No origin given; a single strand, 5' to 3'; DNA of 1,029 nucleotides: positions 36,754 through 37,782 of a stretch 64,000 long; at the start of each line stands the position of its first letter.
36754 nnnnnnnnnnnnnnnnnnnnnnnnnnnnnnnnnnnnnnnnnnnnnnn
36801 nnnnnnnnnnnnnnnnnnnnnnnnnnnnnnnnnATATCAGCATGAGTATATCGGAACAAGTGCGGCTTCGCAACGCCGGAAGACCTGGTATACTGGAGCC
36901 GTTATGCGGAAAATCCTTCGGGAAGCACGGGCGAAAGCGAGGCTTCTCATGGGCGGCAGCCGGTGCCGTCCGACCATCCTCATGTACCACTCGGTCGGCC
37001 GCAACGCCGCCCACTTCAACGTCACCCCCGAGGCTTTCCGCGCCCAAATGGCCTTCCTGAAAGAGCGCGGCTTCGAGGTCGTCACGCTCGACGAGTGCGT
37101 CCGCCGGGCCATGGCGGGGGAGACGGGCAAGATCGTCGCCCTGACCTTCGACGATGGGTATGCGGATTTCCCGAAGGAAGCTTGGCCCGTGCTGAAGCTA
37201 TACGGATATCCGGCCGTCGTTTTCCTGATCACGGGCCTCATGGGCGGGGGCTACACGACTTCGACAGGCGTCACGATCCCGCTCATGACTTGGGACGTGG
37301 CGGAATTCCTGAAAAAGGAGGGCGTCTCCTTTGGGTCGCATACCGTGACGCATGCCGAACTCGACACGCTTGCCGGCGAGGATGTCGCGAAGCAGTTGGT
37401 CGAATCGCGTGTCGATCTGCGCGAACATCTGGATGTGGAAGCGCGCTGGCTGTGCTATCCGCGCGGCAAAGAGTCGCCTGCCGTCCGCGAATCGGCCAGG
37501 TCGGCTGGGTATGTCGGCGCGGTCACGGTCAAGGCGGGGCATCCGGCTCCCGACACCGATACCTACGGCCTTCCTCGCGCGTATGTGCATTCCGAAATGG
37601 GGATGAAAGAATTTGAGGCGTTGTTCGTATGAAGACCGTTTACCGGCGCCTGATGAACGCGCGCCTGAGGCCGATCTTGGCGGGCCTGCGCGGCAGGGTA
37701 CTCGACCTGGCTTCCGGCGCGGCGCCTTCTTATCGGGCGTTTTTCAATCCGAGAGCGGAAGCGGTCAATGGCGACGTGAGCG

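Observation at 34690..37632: ArnC/ArnT/ArnD-like triad: GT2 polyprenyl-P-sugar synthase + GT-C transferase + NodB deacetylase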

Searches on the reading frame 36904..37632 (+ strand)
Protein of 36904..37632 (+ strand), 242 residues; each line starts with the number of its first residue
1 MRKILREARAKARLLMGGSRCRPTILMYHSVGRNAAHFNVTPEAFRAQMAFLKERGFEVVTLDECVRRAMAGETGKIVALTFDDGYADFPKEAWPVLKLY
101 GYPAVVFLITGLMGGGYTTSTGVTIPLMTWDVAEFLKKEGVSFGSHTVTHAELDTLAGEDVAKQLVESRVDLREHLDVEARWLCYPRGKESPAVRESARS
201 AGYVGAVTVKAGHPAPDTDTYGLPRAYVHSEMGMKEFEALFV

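Call 9: search_protein_families(library=pfam, proteins=[window:36904-37632:+], max_evalue=0.01)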
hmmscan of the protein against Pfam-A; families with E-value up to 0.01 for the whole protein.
window:36904-37632:+ (242 aa): 1 family
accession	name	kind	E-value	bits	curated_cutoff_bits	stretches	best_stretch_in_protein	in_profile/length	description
PF01522.26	Polysacc_deac_1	-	3.3e-25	88.9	23.1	1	74-204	5-122/124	Polysaccharide deacetylase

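Call 11: search_protein_families(library=ncbifam, proteins=[window:36904-37632:+], max_evalue=0.001)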
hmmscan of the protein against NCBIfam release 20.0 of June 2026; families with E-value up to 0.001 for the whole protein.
window:36904-37632:+ (242 aa): 9 families
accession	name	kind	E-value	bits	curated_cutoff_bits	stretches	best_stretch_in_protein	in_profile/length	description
TIGR03938.2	deacetyl_PgaB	equivalog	4.4e-21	74.8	321.9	1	24-147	4-142/621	poly-beta-1,6-N-acetyl-D-glucosamine N-deacetylase PgaB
TIGR03933.1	PIA_icaB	equivalog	2.9e-13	49.9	248.35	1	28-230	23-231/245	intercellular adhesin biosynthesis polysaccharide N-deacetylase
NF011177.0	PRK14582.1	equivalog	3.4e-13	48.7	923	1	26-106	52-137/671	poly-beta-1,6-N-acetyl-D-glucosamine N-deacetylase PgaB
NF011176.0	PRK14581.1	equivalog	2.6e-12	45.7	1091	1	25-112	51-143/673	poly-beta-1,6-N-acetyl-D-glucosamine N-deacetylase PgaB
TIGR02764.1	spore_ybaN_pdaB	equivalog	7.3e-07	29.1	237.4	1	75-203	5-121/191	polysaccharide deacetylase family sporulation protein PdaB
NF050820.1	PolSacchBiosHfsH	equivalog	2e-05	24.4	400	0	7-68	186-247/249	oligosaccharide deacetylase HfsH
TIGR02884.1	spore_pdaA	equivalog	0.00014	21.6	298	0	74-204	35-154/224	delta-lactam-biosynthetic de-N-acetylase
TIGR02873.1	spore_ylxY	hypoth_equivalog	0.0003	20.1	391.5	1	132-198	129-195/268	probable sporulation protein, polysaccharide deacetylase family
TIGR04243.1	nodulat_NodB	equivalog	0.00096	18.7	240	0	78-203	4-118/197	chitooligosaccharide deacetylase NodB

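Call 14: search_solved_structures(query=window:36904-37632:+, max_evalue=0.001, show_alignments=2)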
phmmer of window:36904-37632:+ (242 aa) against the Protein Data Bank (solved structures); distinct sequences matched with E-value up to 0.001: 8.
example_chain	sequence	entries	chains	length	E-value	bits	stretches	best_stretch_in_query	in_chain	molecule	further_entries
6dq3_A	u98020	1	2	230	2.5e-16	63.3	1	24-216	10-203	Polysaccharide deacetylase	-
4wcj_A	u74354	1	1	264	1.1e-11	48.1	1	24-214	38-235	Polysaccharide deacetylase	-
3vus_A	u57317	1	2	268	5e-10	42.7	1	28-106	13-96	Poly-beta-1,6-N-acetyl-D-glucosamine N-deacetylase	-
4f9d_A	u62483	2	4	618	3.1e-09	40.1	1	28-105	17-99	Poly-beta-1,6-N-acetyl-D-glucosamine N-deacetylase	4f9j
5bu6_A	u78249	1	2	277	2.2e-07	34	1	49-131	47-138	BpsB (PgaB), Poly-beta-1,6-N-acetyl-D-glucosamine N-deacetylase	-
4u10_A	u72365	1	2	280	2.5e-07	33.8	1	45-147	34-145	Poly-beta-1,6-N-acetyl-D-glucosamine N-deacetylase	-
4v33_A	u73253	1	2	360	1e-06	31.8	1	24-178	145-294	POLYSACCHARIDE DEACETYLASE-LIKE PROTEIN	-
4hd5_A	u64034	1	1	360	8e-05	25.6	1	24-159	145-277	Polysaccharide deacetylase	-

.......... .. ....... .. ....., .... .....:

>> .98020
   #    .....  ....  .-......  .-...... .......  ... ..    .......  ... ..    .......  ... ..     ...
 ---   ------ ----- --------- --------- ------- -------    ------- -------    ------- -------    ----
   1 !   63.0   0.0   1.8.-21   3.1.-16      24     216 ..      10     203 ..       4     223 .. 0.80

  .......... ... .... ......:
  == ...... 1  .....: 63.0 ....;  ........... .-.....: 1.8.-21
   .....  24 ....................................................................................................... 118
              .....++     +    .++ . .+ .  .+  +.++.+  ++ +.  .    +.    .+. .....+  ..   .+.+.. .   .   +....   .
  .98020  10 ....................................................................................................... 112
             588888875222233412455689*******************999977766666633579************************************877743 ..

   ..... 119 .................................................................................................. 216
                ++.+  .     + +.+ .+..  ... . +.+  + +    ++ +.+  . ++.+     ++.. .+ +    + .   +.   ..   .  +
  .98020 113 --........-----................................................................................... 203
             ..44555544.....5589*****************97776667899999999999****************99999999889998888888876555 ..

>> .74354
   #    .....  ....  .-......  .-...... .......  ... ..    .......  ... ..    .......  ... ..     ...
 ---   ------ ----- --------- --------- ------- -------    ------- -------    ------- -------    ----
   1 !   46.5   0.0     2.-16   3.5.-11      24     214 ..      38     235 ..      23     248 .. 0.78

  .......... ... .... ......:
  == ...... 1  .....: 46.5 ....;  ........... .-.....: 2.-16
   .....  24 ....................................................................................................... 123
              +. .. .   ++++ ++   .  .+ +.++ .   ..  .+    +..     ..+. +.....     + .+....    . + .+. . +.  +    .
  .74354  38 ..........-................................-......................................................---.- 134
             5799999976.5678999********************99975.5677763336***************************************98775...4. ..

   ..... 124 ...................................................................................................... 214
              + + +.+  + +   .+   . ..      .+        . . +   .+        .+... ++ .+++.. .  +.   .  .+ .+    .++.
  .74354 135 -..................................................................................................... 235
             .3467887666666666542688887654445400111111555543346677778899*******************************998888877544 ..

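Call 35: search_solved_structures(query=window:36904-37632:+, max_evalue=10)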
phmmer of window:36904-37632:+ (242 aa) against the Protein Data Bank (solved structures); distinct sequences matched with E-value up to 10: 26.
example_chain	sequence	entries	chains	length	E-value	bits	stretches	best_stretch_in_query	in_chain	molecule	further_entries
6dq3_A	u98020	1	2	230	2.5e-16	63.3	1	24-216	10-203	Polysaccharide deacetylase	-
4wcj_A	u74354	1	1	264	1.1e-11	48.1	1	24-214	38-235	Polysaccharide deacetylase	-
3vus_A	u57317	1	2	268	5e-10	42.7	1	28-106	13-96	Poly-beta-1,6-N-acetyl-D-glucosamine N-deacetylase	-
4f9d_A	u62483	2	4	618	3.1e-09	40.1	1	28-105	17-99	Poly-beta-1,6-N-acetyl-D-glucosamine N-deacetylase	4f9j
5bu6_A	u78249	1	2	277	2.2e-07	34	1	49-131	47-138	BpsB (PgaB), Poly-beta-1,6-N-acetyl-D-glucosamine N-deacetylase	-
4u10_A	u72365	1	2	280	2.5e-07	33.8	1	45-147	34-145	Poly-beta-1,6-N-acetyl-D-glucosamine N-deacetylase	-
4v33_A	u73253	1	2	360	1e-06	31.8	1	24-178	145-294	POLYSACCHARIDE DEACETYLASE-LIKE PROTEIN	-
4hd5_A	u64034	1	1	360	8e-05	25.6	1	24-159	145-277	Polysaccharide deacetylase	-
7ax7_A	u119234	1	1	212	0.0012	21.8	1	76-181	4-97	Endo-1,4-beta-xylanase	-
2c71_A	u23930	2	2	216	0.0013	21.7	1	10-65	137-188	GLYCOSIDE HYDROLASE, FAMILY 11:CLOSTRIDIUM CELLULOSOME ENZYME, DOCKERIN TYPE I:POLYSACCHAR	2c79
2y8u_A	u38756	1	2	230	0.0036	20.2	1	74-192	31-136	CHITIN DEACETYLASE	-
2iw0_A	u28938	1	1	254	0.004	20.1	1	77-167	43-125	CHITIN DEACETYLASE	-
7bly_A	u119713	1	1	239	0.01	18.8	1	74-167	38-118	Aspergillus niger contig An12c0130, genomic contig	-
6go1_A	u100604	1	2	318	0.01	18.7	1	25-239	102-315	Polysaccharide deacetylase-like protein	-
4gnj_A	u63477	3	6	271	0.083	15.8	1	41-108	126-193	Triosephosphate isomerase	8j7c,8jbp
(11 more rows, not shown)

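Call 57: find_homologous_proteins(query=window:36904-37632:+, max_evalue=1e-10)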
Query window:36904-37632:+ (242 aa): 3278 proteins with E <= 1e-10 among 4303 candidates; the best 120 are listed.
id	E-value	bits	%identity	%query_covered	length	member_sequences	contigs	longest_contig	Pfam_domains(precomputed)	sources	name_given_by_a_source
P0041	3.6e-150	516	100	94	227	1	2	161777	PF01522.27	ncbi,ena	-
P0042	6.6e-105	368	69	100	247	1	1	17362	PF01522.27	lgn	-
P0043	6.6e-104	365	67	100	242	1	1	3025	PF01522.27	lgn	-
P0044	3.0e-101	356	72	89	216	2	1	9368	PF01522.27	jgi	-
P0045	6.3e-94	332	62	100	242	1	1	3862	PF01522.27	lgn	-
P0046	2.7e-88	314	60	100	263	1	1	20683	PF01522.27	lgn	-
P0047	4.4e-88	313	59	100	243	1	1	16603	PF01522.27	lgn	-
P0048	3.3e-87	310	58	100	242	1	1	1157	PF01522.27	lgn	-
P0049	1.7e-86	308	57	100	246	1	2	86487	PF01522.27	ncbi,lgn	-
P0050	2.4e-86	307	58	97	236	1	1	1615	PF01522.27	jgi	jgi:peptidoglycan/xylan/chitin deacetylase (PgdA/CDA1 family)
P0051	1.1e-84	302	60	100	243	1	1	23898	PF01522.27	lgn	-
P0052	5.3e-84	300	57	100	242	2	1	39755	PF01522.27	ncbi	-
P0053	5.6e-84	300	55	100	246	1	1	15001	PF01522.27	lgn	-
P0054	3.7e-83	297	59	100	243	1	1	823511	PF01522.27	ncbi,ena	-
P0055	1.0e-81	292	57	100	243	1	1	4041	PF01522.27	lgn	-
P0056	1.0e-80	289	55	98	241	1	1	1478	PF01522.27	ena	-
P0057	3.0e-79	284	61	89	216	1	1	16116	PF01522.27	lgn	-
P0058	1.8e-74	268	53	99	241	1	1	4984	PF01522.27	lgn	-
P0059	5.2e-69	251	50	95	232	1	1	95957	PF01522.27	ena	-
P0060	1.8e-68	249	55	89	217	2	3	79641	PF01522.27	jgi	jgi:peptidoglycan/xylan/chitin deacetylase (PgdA/CDA1 family)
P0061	3.0e-66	241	48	100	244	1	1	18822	PF01522.27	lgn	-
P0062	1.8e-40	157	41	89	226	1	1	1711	PF03065.21,PF01522.27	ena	-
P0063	7.9e-40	155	44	88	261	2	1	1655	PF01522.27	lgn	-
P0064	2.7e-39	153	42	86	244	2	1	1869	PF01522.27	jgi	-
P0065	3.4e-39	153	38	99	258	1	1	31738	PF01522.27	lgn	-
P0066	4.1e-39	153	40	84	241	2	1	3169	PF01522.27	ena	-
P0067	5.0e-39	152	40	84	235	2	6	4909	PF01522.27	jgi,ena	-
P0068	1.3e-38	151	38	93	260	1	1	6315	PF01522.27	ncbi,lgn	-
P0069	2.0e-38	150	38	89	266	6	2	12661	PF03065.21,PF01522.27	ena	-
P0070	2.7e-38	150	52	62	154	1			PF01522.27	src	-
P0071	4.6e-38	149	38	89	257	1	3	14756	PF01522.27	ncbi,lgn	-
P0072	5.3e-38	149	41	84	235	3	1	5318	PF01522.27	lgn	-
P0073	5.8e-38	149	42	89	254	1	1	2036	PF01522.27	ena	-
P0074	2.3e-37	147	38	89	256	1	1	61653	PF03065.21,PF01522.27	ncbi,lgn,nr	ncbi:MAG: polysaccharide deacetylase family protein [bacterium]|nr:polysaccharide deacetylase family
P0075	2.4e-37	147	42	84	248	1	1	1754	PF01522.27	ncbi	-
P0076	3.3e-37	146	38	98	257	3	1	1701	PF03065.21,PF01522.27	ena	-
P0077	4.9e-37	146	49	73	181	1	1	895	PF01522.27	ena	-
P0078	4.9e-37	146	36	92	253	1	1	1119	PF01522.27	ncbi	-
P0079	7.3e-37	145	39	94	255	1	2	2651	PF03065.21,PF01522.27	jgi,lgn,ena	-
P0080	1.1e-36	145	38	89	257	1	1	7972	PF01522.27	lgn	-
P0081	1.4e-36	144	40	89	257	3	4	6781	PF01522.27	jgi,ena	-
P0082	2.9e-36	143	39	98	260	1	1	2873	PF01522.27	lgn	-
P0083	4.1e-36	143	38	88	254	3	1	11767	PF01522.27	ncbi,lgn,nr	ncbi:polysaccharide deacetylase family protein [Candidatus Sumerlaeota bacterium]|nr:polysaccharide 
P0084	5.7e-36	142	36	99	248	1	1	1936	PF03065.21,PF01522.27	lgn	-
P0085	5.8e-36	142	38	89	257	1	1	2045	PF03065.21,PF01522.27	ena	-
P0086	2.1e-35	141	40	90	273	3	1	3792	PF01522.27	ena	-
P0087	2.3e-35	140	40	90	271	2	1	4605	PF01522.27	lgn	-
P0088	4.4e-35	139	37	98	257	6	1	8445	PF01522.27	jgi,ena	-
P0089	5.1e-35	139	38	90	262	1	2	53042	PF01522.27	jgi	jgi:peptidoglycan/xylan/chitin deacetylase (PgdA/CDA1 family)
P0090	6.5e-35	139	37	88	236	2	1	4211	PF03065.21,PF01522.27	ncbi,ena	-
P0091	1.4e-34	138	38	88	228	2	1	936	PF01522.27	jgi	jgi:peptidoglycan/xylan/chitin deacetylase (PgdA/CDA1 family)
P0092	1.4e-34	138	39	90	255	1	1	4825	PF01522.27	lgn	-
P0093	1.8e-34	137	39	90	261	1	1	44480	PF01522.27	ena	-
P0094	2.4e-34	137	38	90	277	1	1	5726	PF01522.27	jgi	jgi:peptidoglycan/xylan/chitin deacetylase (PgdA/CDA1 family)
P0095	2.9e-34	137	38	90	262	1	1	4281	PF01522.27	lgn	-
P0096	3.5e-34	137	37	90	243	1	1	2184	PF01522.27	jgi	jgi:peptidoglycan/xylan/chitin deacetylase (PgdA/CDA1 family)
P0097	3.9e-34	136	38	89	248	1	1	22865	PF03065.21,PF01522.27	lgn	-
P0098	4.5e-34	136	38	90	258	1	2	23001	PF03065.21,PF01522.27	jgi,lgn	jgi:peptidoglycan/xylan/chitin deacetylase (PgdA/CDA1 family)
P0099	5.0e-34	136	38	89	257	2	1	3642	PF01522.27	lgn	-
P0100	6.2e-34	136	38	85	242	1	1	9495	PF01522.27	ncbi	-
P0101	6.3e-34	136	39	93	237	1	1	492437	PF01522.27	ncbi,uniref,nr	ncbi:polysaccharide deacetylase family protein [Thermoactinospora rubra]|uniref:polysaccharide deace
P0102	6.8e-34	136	42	79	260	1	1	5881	PF01522.27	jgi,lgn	-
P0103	7.3e-34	135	35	98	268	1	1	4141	PF01522.27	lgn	-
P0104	9.8e-34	135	39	84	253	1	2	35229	PF01522.27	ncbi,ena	-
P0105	1.1e-33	135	38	89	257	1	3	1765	PF01522.27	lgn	-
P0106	1.2e-33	135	38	89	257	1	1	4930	PF03065.21,PF01522.27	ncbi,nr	ncbi:MAG: polysaccharide deacetylase family protein [bacterium]|nr:polysaccharide deacetylase family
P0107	1.9e-33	134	38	90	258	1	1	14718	PF01522.27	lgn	-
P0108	2.1e-33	134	39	90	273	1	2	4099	PF01522.27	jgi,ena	jgi:peptidoglycan/xylan/chitin deacetylase (PgdA/CDA1 family)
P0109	3.0e-33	133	41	83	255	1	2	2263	PF01522.27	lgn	-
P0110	5.8e-33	133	38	90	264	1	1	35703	PF01522.27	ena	-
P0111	6.2e-33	132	38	91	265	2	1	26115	PF01522.27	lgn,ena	-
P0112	8.5e-33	132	38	90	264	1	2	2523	PF01522.27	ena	-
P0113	1.4e-32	131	39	91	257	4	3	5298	PF01522.27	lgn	-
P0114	2.5e-32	130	38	90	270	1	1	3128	PF01522.27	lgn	-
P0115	3.4e-32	130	37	89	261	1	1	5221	PF01522.27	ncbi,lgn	ncbi:MAG: polysaccharide deacetylase family protein [Minisyncoccia bacterium]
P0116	4.0e-32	130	38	90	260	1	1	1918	PF01522.27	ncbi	-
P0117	4.5e-32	130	40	89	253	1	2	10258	PF03065.21,PF01522.27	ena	-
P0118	4.7e-32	130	36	83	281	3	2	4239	PF01522.27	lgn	-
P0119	4.8e-32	130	35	83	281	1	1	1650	PF01522.27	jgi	jgi:peptidoglycan/xylan/chitin deacetylase (PgdA/CDA1 family)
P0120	6.9e-32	129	35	91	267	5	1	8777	PF01522.27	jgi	-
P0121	9.4e-32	129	38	90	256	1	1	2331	PF01522.27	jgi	jgi:peptidoglycan/xylan/chitin deacetylase (PgdA/CDA1 family)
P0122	1.2e-31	128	39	83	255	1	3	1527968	PF01522.27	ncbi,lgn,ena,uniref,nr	ncbi:MAG: polysaccharide deacetylase family protein [Defluviimonas sp.]|uniref:polysaccharide deacet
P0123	1.3e-31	128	36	89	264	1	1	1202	PF01522.27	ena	-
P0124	1.7e-31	128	38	90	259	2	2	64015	PF01522.27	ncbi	ncbi:MAG: polysaccharide deacetylase family protein [Syntrophales bacterium]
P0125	1.7e-31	128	36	83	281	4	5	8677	PF01522.27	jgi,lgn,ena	jgi:peptidoglycan/xylan/chitin deacetylase (PgdA/CDA1 family)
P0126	1.9e-31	128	36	90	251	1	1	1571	PF01522.27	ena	-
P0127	1.9e-31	128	39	89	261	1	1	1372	PF01522.27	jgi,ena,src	-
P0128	2.3e-31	127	36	89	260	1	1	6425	PF01522.27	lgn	-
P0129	2.5e-31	127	35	89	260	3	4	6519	PF03065.21,PF01522.27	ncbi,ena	-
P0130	2.8e-31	127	40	76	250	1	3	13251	PF01522.27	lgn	-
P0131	3.2e-31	127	36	83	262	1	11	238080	PF01522.27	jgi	-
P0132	4.1e-31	126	38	90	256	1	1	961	PF01522.27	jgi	jgi:peptidoglycan/xylan/chitin deacetylase (PgdA/CDA1 family)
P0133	6.6e-31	126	36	90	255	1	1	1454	PF01522.27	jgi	jgi:peptidoglycan/xylan/chitin deacetylase (PgdA/CDA1 family)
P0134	7.0e-31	126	37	83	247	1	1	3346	PF01522.27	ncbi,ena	-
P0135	7.9e-31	126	36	90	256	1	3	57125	PF01522.27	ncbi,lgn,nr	ncbi:MAG: polysaccharide deacetylase family protein [Patescibacteria group bacterium]|nr:polysacchar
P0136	9.0e-31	125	35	90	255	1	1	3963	PF01522.27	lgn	-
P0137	1.1e-30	125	40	91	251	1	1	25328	PF01522.27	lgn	-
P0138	1.4e-30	125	38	90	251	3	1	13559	PF01522.27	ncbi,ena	-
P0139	1.4e-30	125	34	98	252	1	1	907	PF01522.27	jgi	jgi:peptidoglycan/xylan/chitin deacetylase (PgdA/CDA1 family)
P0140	1.5e-30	125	38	86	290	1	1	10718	PF01522.27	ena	-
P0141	1.7e-30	124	37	90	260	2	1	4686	PF01522.27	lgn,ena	-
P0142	1.7e-30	124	39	88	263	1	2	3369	PF01522.27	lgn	-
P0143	1.7e-30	124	33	89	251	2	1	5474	PF01522.27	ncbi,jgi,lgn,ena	-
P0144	2.1e-30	124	35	90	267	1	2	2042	PF03065.21,PF01522.27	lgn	-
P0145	2.2e-30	124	38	84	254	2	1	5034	PF01522.27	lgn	-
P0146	2.2e-30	124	38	87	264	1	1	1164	PF01522.27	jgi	-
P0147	2.2e-30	124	38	90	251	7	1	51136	PF01522.27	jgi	jgi:peptidoglycan/xylan/chitin deacetylase (PgdA/CDA1 family)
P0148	2.8e-30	124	37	89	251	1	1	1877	PF01522.27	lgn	-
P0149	2.8e-30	124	36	83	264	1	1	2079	PF01522.27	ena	-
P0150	2.8e-30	124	38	89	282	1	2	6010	PF01522.27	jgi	jgi:peptidoglycan/xylan/chitin deacetylase (PgdA/CDA1 family)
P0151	3.0e-30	124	33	90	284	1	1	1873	PF01522.27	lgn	-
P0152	3.0e-30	124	37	90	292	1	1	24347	PF01522.27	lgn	-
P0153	3.0e-30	124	35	90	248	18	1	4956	PF01522.27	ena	-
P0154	4.0e-30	123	37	87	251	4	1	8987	PF01522.27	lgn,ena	-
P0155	4.0e-30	123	36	83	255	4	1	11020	PF01522.27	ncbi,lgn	ncbi:MAG: polysaccharide deacetylase family protein [Albidovulum sp.]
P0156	4.3e-30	123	36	91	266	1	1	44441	PF01522.27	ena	-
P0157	4.7e-30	123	33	89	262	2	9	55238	PF03065.21,PF01522.27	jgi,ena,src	-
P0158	4.8e-30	123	37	87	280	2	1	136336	PF01522.27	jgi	jgi:peptidoglycan/xylan/chitin deacetylase (PgdA/CDA1 family)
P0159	5.6e-30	123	39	91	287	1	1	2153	PF01522.27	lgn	-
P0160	5.7e-30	123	34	88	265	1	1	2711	PF03065.21,PF01522.27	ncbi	-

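Call 59: find_encoding_contigs(protein=P0054, flank=10000, max_places=1)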
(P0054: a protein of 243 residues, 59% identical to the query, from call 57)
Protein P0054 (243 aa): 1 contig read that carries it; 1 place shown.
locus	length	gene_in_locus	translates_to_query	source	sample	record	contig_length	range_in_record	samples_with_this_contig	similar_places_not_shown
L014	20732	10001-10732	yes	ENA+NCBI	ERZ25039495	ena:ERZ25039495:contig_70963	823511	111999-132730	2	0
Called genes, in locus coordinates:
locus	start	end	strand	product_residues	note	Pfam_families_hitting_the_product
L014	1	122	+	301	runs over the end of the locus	PF00535:Glycos_transf_2, PF10111:Glyco_tranf_2_2, PF13641:Glyco_tranf_2_3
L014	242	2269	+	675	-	-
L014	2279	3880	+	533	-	-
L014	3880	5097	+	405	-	PF13439:Glyco_transf_4 (faint), PF00534:Glycos_transf_1, PF13692:Glyco_trans_1_4, PF13524:Glyco_trans_1_2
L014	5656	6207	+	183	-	PF00534:Glycos_transf_1, PF13692:Glyco_trans_1_4, PF20706:GT4-conflict, PF13524:Glyco_trans_1_2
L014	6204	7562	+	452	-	PF01943:Polysacc_synt, PF13440:Polysacc_synt_3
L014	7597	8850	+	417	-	PF13439:Glyco_transf_4, PF13579:Glyco_trans_4_4, PF00534:Glycos_transf_1, PF13692:Glyco_trans_1_4, PF13524:Glyco_trans_1_2 (weak)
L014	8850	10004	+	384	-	PF13439:Glyco_transf_4, PF13579:Glyco_trans_4_4, PF00534:Glycos_transf_1, PF13692:Glyco_trans_1_4, PF13524:Glyco_trans_1_2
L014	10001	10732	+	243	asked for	PF01522:Polysacc_deac_1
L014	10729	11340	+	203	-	PF08241:Methyltransf_11, PF13649:Methyltransf_25 (faint), PF13847:Methyltransf_31 (weak)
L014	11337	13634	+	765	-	PF13439:Glyco_transf_4, PF13579:Glyco_trans_4_4, PF20706:GT4-conflict, PF00534:Glycos_transf_1, PF13692:Glyco_trans_1_4, PF00534:Glycos_transf_1, PF13524:Glyco_trans_1_2, PF13692:Glyco_trans_1_4, +2 more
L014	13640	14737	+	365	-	PF20706:GT4-conflict (weak), PF00534:Glycos_transf_1, PF13692:Glyco_trans_1_4, PF13524:Glyco_trans_1_2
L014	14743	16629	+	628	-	PF13522:GATase_6, PF13537:GATase_7, PF00733:Asn_synthase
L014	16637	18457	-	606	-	PF00664:ABC_membrane (weak), PF00005:ABC_tran, PF02463:SMC_N (faint)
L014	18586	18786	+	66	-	PF02597:ThiS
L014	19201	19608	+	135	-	PF05690:ThiG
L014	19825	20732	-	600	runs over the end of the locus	PF00953:Glycos_transf_4, PF13727:CoA_binding_3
